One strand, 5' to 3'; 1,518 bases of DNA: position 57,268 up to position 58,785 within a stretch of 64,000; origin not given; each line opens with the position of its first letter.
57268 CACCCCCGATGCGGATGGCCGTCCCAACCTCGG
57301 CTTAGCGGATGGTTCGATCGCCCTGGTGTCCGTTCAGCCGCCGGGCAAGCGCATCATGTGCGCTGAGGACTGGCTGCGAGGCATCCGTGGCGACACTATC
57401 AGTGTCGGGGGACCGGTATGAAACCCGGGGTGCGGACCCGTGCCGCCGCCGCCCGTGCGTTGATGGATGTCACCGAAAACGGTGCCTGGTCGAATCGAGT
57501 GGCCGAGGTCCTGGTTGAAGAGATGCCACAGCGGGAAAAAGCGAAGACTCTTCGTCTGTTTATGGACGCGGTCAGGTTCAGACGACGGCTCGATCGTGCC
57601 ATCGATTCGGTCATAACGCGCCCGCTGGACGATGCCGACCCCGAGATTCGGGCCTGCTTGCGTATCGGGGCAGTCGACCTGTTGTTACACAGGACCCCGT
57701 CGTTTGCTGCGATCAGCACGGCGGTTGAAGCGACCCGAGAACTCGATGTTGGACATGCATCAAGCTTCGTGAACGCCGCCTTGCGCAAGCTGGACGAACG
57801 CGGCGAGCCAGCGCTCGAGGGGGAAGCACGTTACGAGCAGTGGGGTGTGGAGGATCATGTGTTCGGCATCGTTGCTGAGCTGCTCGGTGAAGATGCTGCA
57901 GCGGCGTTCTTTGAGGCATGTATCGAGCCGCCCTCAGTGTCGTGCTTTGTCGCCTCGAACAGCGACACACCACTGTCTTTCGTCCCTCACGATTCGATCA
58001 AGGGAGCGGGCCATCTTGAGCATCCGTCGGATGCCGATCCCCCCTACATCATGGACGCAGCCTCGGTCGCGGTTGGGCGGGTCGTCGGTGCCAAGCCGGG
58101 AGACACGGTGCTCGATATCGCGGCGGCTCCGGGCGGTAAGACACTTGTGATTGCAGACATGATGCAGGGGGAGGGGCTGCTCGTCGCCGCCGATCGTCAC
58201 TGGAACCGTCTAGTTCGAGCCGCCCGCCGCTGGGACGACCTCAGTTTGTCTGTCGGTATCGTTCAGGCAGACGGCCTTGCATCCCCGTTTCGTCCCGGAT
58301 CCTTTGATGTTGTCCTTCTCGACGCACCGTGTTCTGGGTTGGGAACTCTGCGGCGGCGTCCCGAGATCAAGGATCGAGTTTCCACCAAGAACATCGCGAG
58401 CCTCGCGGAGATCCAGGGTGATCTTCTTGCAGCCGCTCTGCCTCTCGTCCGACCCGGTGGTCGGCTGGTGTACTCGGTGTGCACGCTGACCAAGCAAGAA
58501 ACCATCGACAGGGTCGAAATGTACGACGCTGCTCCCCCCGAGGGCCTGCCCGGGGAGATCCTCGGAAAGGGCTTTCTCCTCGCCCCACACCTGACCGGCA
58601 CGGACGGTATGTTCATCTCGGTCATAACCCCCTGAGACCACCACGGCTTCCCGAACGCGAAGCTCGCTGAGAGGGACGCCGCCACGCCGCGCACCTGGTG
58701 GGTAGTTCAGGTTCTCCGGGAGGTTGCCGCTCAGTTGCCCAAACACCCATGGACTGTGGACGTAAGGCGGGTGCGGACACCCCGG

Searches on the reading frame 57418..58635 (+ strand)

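Call 66: search_protein_families(library=pfam, proteins=[window:57418-58635:+], max_evalue=0.00001)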
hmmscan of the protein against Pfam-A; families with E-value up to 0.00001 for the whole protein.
window:57418-58635:+ (405 aa): 2 families
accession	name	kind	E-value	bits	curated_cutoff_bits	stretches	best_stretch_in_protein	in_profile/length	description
PF01189.24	Methyltr_RsmB-F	-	3.9e-37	128.3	27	1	226-368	7-152/199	16S rRNA methyltransferase RsmB/F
PF01029.23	NusB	-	3.8e-18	66.6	23.1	1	6-125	2-131/133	NusB family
